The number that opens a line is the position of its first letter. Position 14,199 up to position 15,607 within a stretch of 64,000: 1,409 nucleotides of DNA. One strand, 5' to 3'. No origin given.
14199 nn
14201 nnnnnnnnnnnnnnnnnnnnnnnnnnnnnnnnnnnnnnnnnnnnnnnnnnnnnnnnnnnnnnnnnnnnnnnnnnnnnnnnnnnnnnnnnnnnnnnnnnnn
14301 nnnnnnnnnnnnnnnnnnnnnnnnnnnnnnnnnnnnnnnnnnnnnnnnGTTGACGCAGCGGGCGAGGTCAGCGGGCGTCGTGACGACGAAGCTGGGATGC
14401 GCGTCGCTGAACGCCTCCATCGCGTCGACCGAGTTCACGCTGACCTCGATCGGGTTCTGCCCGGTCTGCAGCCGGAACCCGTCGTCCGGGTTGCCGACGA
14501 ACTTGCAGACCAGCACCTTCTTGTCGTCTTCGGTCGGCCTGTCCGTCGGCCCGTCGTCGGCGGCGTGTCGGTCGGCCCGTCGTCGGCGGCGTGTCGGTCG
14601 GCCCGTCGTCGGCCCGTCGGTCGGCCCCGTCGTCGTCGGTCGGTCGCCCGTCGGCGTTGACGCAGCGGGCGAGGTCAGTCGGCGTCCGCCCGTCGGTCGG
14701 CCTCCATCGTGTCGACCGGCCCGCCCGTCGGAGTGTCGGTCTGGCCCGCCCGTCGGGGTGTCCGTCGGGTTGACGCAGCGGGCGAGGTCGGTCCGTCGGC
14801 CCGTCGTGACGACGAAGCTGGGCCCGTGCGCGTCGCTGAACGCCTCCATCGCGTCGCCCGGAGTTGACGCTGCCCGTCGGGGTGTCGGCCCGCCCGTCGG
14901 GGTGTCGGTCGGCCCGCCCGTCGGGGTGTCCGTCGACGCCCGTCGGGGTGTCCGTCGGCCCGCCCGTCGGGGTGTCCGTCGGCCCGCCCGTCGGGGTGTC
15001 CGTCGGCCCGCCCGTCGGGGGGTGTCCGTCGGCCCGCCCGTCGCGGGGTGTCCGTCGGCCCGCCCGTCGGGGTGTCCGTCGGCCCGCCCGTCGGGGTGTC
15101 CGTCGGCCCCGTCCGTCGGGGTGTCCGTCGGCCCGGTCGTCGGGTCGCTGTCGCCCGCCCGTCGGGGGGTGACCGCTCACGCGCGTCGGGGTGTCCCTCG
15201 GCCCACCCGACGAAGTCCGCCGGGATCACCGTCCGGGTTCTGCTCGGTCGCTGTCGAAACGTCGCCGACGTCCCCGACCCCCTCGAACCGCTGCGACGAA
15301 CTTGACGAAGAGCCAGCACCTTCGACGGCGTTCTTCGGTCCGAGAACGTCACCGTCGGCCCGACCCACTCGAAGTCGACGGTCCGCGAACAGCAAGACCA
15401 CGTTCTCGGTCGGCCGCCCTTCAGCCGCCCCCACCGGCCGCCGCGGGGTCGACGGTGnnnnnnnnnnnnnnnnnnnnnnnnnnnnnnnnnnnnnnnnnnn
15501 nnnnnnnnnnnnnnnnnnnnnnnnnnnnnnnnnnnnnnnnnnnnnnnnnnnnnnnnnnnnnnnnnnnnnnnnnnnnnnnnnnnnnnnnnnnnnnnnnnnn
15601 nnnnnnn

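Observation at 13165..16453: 3.3-kb modular, apparently sortase-anchored surface-protein locus shattered into at least 7 reading-frame pieces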

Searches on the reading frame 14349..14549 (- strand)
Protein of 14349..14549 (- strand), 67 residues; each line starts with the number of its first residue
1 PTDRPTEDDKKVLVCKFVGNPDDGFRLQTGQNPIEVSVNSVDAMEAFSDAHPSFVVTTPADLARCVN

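Call 30: search_protein_representatives(protein=window:14349-14549:-)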
Query: 67 residues. Proteins with E-value up to 0.001 (for the whole library): 271; up to 1e-10: 16; up to 1e-30: 0. The best 150 are listed.
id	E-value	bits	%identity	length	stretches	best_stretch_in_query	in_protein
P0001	2.4e-18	81.6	55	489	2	7-66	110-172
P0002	7.0e-17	76.9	54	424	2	5-53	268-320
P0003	7.7e-16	73.7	52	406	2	6-66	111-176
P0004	4.4e-15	71.3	58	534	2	9-65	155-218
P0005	5.9e-15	70.9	60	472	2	6-42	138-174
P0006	1.4e-14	69.7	56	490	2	9-44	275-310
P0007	2.7e-14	68.8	52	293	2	6-58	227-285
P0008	1.2e-13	66.7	62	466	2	10-42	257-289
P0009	2.7e-13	65.6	55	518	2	9-43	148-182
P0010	5.3e-13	64.7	54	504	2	9-51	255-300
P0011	2.4e-12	62.6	63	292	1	6-66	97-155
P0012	7.2e-12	61.1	59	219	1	2-61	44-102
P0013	2.0e-11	59.7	62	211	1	5-57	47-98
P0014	5.4e-11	58.4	66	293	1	9-62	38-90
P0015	6.3e-11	58.1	55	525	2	10-59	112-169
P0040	4.9e-07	45.9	57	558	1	6-49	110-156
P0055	3.5e-06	43.2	55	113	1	5-48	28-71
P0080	1.5e-05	41.2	64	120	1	5-43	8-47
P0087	2.4e-05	40.5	57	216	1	2-43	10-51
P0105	4.0e-05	39.9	42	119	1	4-58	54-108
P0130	7.1e-05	39.1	58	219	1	7-44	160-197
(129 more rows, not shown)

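Call 32: predict_structure(protein=window:14349-14549:-)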
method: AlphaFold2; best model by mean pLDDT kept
length: 67 residues; sequences in the alignment: 1
mean_pLDDT: 57.5   pTM: 0.36
mean pLDDT of the five models: 57.5, 56.3, 53.8, 53.6, 51.1
residues with pLDDT >= 90: 0; 70-90: 4; 50-70: 55; < 50: 8
segments of 3 or more residues with pLDDT < 50: 10-12
pLDDT, mean of each block of 10 residues (from residue 1): 50 51 58 57 67 64 54
secondary structure, 60 per line:
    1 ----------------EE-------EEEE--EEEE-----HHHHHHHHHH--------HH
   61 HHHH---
elements in order: E26-29 E32-35 H41-50 H59-64

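Call 34: search_protein_families(library=pfam, max_evalue=0.01, proteins=[P0001, P0002, P0004, P0005, P0011, P0013, P0014, P0087, P0130, P0040])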
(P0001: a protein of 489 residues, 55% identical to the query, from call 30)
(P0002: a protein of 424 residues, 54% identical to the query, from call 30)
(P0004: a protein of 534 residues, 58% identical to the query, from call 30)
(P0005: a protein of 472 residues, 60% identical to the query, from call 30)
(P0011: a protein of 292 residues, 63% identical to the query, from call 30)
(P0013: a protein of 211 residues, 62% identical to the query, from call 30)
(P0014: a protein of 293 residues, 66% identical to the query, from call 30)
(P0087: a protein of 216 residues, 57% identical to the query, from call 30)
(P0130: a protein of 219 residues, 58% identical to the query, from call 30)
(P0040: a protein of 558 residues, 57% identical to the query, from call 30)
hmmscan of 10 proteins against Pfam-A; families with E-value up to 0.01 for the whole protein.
P0001 (489 aa): 0 families

P0002 (424 aa): 1 family
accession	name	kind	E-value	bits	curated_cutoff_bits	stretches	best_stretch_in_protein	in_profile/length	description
PF00746.26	Gram_pos_anchor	-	0.0072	16.7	20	1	386-417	8-39/43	LPXTG cell wall anchor motif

P0004 (534 aa): 0 families

P0005 (472 aa): 2 families
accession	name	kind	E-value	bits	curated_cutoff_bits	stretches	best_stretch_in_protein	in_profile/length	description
PF01456.22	Mucin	-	5.2e-09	36.7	34.7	1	79-142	32-94/143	Mucin-like glycoprotein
PF05784.16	Herpes_UL82_83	-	0.0027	17.1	27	0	156-182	86-112/345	Betaherpesvirus UL82/83 protein N terminus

P0011 (292 aa): 0 families

P0013 (211 aa): 0 families

P0014 (293 aa): 0 families

P0087 (216 aa): 0 families

P0130 (219 aa): 0 families

P0040 (558 aa): 1 family
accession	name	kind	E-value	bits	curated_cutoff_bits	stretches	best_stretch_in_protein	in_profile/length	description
PF03607.23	DCX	-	3.4e-08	33.9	22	1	222-252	28-58/60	Doublecortin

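Call 35: search_protein_families(library=ncbifam, max_evalue=0.01, proteins=[P0001, P0002, P0004, P0005, P0011, P0013, P0014, P0087, P0130, P0040])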
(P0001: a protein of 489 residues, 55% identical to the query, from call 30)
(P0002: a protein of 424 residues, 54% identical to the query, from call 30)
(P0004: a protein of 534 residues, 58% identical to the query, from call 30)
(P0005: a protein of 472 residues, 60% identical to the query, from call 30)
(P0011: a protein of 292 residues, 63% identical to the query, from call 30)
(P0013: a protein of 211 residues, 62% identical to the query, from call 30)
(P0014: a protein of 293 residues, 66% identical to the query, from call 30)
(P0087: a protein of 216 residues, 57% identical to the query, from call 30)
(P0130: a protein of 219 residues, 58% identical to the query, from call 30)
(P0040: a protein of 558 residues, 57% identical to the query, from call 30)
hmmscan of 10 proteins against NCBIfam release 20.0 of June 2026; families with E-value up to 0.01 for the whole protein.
P0001 (489 aa): 0 families

P0002 (424 aa): 0 families

P0004 (534 aa): 1 family
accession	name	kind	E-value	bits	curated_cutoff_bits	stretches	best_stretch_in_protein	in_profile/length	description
NF058582.1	Microco_LAVTG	domain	6.5e-06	26.2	27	1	497-528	2-33/34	LAVTG motif-containing sortase-dependent surface protein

P0005 (472 aa): 0 families

P0011 (292 aa): 1 family
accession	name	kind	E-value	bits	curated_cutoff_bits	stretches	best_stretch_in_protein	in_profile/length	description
NF058571.1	GVDTG_CTERM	domain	0.0086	16.4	29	0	251-282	6-38/44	GVDTG sorting domain-containing protein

P0013 (211 aa): 0 families

P0014 (293 aa): 0 families

P0087 (216 aa): 1 family
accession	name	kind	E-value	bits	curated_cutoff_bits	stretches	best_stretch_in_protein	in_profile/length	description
TIGR01167.1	LPXTG_anchor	domain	0.007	17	15.9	0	178-210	2-33/34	LPXTG cell wall anchor domain-containing protein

P0130 (219 aa): 0 families

P0040 (558 aa): 0 families

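Call 38: find_homologous_proteins(query=A1, max_evalue=0.00001)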
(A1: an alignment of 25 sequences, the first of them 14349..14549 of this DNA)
Query A1 (25 sequences) (67 aa, profile of the alignment): 30 proteins with E <= 0.00001 among 267 candidates.
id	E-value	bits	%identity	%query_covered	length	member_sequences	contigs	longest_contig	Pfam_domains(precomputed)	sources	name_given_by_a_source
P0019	9.4e-24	101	67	72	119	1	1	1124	-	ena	-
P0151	3.7e-16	77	58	64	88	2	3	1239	-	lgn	-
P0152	2.9e-15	74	50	63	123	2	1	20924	-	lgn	-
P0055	4.4e-15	73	48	73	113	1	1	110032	-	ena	-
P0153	6.7e-15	73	51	69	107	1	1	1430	-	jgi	jgi:hypothetical protein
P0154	7.1e-14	69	63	45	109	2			-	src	-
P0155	1.2e-13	69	46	72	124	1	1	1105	-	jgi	jgi:hypothetical protein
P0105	1.4e-13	68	44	78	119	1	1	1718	-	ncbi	-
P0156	1.9e-13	68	42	82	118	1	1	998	-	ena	-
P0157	3.9e-13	67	44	69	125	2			-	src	-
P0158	9.9e-12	62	70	49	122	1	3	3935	-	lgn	-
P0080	1.1e-11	62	70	49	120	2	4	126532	-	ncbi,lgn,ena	-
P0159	1.1e-11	62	52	64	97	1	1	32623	-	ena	-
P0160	2.4e-10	58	50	69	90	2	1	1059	-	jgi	-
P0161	2.4e-10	58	48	61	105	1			-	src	-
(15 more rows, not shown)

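Call 47: list_cluster_members(proteins=[P0001, P0003, P0004, P0007, P0011, P0012, P0013, P0014, P0080, P0105])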
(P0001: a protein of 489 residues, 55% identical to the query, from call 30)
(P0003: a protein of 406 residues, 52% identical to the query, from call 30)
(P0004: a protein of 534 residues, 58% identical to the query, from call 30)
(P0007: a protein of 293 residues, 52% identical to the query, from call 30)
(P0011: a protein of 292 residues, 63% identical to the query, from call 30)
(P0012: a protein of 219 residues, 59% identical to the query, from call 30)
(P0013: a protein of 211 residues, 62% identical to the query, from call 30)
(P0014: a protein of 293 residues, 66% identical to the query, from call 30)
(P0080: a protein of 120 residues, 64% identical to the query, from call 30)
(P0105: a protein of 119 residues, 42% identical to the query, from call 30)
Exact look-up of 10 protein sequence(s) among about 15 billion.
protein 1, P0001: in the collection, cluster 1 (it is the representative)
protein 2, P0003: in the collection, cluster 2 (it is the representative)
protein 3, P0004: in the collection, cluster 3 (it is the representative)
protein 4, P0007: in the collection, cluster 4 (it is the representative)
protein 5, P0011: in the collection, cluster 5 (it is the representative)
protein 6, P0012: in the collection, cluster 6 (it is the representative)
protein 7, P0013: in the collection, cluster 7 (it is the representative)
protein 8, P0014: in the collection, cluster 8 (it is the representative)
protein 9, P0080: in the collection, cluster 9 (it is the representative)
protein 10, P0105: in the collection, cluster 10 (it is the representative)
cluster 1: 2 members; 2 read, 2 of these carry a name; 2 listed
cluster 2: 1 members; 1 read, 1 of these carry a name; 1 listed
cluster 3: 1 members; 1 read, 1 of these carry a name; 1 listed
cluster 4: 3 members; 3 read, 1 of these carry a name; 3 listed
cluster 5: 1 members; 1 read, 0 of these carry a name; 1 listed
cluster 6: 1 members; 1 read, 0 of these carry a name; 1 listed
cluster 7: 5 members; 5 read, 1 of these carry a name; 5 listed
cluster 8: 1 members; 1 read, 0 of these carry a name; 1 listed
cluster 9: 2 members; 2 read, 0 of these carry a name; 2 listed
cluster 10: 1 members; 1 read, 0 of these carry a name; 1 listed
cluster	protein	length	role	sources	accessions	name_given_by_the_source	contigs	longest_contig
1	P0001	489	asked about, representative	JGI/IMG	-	hypothetical protein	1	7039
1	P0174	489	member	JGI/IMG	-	hypothetical protein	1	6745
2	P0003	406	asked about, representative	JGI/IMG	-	hypothetical protein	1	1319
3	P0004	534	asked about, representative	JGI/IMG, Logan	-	hypothetical protein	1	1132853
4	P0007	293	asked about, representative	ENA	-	-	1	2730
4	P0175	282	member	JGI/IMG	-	hypothetical protein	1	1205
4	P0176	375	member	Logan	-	-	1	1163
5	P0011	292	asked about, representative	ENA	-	-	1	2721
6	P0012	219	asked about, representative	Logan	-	-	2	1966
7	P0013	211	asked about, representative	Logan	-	-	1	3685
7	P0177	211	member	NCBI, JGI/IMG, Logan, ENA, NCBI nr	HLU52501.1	MAG TPA: hypothetical protein VK011_02795 [Acidimicrobiia bacterium] | hypothetical protein [Acidimicrobiia bacterium]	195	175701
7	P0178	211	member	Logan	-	-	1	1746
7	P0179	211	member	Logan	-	-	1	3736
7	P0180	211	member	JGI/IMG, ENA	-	-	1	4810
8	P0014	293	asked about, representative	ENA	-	-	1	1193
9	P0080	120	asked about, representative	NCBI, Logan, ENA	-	-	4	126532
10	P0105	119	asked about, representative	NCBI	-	-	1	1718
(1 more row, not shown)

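Call 48: predict_structure(alignment_id=A2)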
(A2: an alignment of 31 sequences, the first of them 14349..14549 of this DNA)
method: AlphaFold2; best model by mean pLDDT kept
length: 67 residues; sequences in the alignment: 31
mean_pLDDT: 84.1   pTM: 0.66
mean pLDDT of the five models: 84.1, 73.9, 63.9, 62.1, 60.4
residues with pLDDT >= 90: 24; 70-90: 34; 50-70: 9; < 50: 0
segments of 3 or more residues with pLDDT < 50: none
pLDDT, mean of each block of 10 residues (from residue 1): 62 91 86 90 89 90 81
secondary structure, 60 per line:
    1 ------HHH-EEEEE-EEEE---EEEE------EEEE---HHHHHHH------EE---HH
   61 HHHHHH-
elements in order: E11-15 E17-20 E24-27 E34-37 H41-47 H59-66

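Call 52: fold_search(model_id=the predicted structure, library=pdb)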
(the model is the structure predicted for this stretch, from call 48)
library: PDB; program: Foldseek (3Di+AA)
matches with E <= 10: 8; with E <= 0.001: 0
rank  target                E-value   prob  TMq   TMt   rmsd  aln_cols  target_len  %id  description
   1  4yhb_A                5.4e+00  0.01  0.18  0.07  13.4        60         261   13  Crystal structure of a siderophore utilization protein from T. fusca (released 2015-07-15)
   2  6xhs_B                5.8e+00  0.01  0.18  0.08  10.1        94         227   18  Crystal structure of S. aureus TarI in complex with CTP (space group P1211) (released 2021-04-21)
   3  5c82                  8.1e+00  0.01  0.20  0.10   6.2        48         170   21  Crystal structure of Nourseothricin acetyltransferase (released 2016-06-29)
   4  8ail_C                8.6e+00  0.02  0.26  0.30   5.8        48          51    4  Bacillus phage VMY22 p56 in complex with Bacillus weidmannii Ung (released 2023-06-21)
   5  4lo4_B                8.6e+00  0.01  0.19  0.05   5.4        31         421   16  Apo HA-70 (released 2013-10-30)
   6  9vjj_A                9.2e+00  0.02  0.26  0.08  10.1        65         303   11  Crystal Structure of human Latent TGF-beta1 in complex with SOF10 (released 2026-02-04)
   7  4n8m_A                9.2e+00  0.00  0.12  0.09  11.0        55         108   16  Structural polymorphism in the N-terminal oligomerization domain of NPM1 (released 2014-03-12)
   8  9ug6_C                9.9e+00  0.01  0.19  0.04   8.4        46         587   15  Crystal structure of HA3 from Clostridium botulinum type B with alpha2,6-sialyllactose (released 2025-11-05)

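Call 57: find_related_loci(query=window:14349-14549:-, collection=metagenome_contigs, flank=6000)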
Query window:14349-14549:- (67 aa) in metagenome_contigs; peptide patterns used: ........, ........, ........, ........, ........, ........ (x = any residue, [..] = any of these).
600 stretches matched a pattern, but none encodes a relative of the query by tblastn (E <= 1e-3).

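Call 79: find_encoding_contigs(protein=P0080, flank=4000, max_places=3)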
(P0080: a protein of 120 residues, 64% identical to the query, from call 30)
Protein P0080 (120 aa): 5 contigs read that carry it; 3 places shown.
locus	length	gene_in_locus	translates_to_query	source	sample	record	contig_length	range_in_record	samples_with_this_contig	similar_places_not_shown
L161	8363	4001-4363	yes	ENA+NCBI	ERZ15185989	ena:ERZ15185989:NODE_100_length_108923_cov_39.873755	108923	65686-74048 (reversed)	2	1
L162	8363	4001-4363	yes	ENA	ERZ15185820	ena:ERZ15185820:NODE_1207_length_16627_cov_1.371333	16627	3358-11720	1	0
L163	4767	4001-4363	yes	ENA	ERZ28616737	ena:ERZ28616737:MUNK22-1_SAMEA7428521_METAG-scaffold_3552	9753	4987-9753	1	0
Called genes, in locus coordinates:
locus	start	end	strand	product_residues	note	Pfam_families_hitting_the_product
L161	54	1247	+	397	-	PF07690:MFS_1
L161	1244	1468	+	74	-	PF13275:S4_2, PF01479:S4 (weak)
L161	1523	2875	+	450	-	PF01447:Peptidase_M4, PF02868:Peptidase_M4_C, PF20242:Emfourin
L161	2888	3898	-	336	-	PF00248:Aldo_ket_red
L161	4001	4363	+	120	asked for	-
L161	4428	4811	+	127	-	PF09350:DJC28_CD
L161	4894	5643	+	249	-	-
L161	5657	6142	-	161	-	PF01152:Bac_globin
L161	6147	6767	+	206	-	-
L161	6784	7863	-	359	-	PF02775:TPP_enzyme_C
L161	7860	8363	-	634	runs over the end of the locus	PF01558:POR, PF01855:POR_N, PF17147:PFOR_II (weak)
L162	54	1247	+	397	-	PF07690:MFS_1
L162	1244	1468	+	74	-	PF13275:S4_2, PF01479:S4 (weak)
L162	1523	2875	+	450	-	PF01447:Peptidase_M4, PF02868:Peptidase_M4_C, PF20242:Emfourin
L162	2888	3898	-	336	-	PF00248:Aldo_ket_red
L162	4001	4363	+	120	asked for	-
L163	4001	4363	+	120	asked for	-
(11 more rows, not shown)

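Call 80: find_encoding_contigs(protein=P0055, flank=4000, max_places=2)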
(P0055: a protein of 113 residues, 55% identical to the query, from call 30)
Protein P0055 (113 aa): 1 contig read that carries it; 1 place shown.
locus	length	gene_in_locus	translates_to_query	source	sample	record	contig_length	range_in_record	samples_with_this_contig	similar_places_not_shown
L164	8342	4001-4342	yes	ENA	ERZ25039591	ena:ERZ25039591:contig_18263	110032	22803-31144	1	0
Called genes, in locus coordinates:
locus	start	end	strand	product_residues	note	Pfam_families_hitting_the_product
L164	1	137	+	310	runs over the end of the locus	PF03796:DnaB_C (weak)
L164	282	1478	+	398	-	-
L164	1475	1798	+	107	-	-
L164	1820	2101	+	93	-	-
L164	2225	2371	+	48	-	-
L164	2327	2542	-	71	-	-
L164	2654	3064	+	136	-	PF00176:SNF2-rel_dom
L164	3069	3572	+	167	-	-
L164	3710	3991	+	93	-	-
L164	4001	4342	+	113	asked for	-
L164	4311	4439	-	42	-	-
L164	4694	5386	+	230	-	-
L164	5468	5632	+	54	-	-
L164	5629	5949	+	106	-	-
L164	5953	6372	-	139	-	-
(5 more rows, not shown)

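Call 81: find_encoding_contigs(protein=P0152, flank=4000, max_places=2)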
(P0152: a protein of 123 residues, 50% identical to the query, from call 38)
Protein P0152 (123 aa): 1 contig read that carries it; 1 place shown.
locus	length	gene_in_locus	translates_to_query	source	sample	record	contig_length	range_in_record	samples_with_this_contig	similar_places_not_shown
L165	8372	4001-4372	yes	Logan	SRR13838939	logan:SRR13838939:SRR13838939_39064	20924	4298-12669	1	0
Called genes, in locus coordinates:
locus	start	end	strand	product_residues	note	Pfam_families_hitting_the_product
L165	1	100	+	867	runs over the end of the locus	-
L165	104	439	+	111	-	-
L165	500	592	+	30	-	-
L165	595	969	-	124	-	-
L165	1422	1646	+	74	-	-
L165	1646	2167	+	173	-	PF00188:CAP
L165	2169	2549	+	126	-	PF09643:YopX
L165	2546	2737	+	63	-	PF00684:DnaJ_CXXCXGXG (faint)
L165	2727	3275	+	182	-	-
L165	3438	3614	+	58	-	-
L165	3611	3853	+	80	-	-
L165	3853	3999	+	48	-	PF07411:DUF1508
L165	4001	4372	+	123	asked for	-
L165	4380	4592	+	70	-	-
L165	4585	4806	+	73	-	-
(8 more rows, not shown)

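Call 82: find_encoding_contigs(protein=P0159, flank=4000, max_places=2)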
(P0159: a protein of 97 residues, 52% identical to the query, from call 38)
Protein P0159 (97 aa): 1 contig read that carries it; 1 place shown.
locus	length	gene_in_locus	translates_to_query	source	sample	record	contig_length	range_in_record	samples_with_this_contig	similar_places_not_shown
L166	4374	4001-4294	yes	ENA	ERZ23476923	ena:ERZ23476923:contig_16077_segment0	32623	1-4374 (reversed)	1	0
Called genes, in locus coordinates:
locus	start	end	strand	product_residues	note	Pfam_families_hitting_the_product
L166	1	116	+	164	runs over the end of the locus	PF04075:F420H2_quin_red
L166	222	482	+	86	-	-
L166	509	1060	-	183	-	-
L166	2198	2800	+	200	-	PF00155:Aminotran_1_2 (weak)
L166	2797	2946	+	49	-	-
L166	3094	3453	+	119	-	PF02826:2-Hacid_dh_C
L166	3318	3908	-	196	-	-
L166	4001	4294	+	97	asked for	-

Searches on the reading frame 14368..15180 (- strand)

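Call 65: search_protein_families(library=pfam, max_evalue=0.1, proteins=[window:14368-15180:-])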
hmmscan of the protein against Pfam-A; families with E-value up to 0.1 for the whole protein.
window:14368-15180:- (270 aa): 1 family
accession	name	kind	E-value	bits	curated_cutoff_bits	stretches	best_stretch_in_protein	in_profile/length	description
PF04886.17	PT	-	0.0021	18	26.2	1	55-80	10-35/36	PT disordered repeat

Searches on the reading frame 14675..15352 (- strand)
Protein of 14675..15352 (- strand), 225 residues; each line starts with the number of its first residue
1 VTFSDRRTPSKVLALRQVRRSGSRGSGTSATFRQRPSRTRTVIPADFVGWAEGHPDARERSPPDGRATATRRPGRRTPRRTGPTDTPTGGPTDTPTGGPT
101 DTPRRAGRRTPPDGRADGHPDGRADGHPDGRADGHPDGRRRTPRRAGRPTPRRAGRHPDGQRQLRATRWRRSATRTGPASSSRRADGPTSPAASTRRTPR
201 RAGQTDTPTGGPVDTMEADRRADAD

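Call 65: search_protein_families(library=pfam, max_evalue=0.1, proteins=[window:14675-15352:-])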
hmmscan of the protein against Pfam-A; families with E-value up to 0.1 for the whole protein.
window:14675-15352:- (225 aa): 1 family
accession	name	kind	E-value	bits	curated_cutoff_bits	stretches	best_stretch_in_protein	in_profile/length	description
PF04886.17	PT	-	0.015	15.3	26.2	1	82-103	13-34/36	PT disordered repeat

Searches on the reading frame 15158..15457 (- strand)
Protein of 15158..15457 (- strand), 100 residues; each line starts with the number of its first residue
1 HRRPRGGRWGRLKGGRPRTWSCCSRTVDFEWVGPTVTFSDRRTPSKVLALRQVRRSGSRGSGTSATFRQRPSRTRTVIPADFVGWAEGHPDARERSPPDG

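Call 60: search_protein_families(library=pfam, max_evalue=0.01, proteins=[window:15177-15434:-])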
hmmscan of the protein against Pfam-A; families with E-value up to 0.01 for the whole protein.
window:15177-15434:- (85 aa): 0 families

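Call 62: search_protein_families(library=pfam, max_evalue=10, proteins=[window:15158-15457:-])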
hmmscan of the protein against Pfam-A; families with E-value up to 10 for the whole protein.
seq(100 aa): 0 families
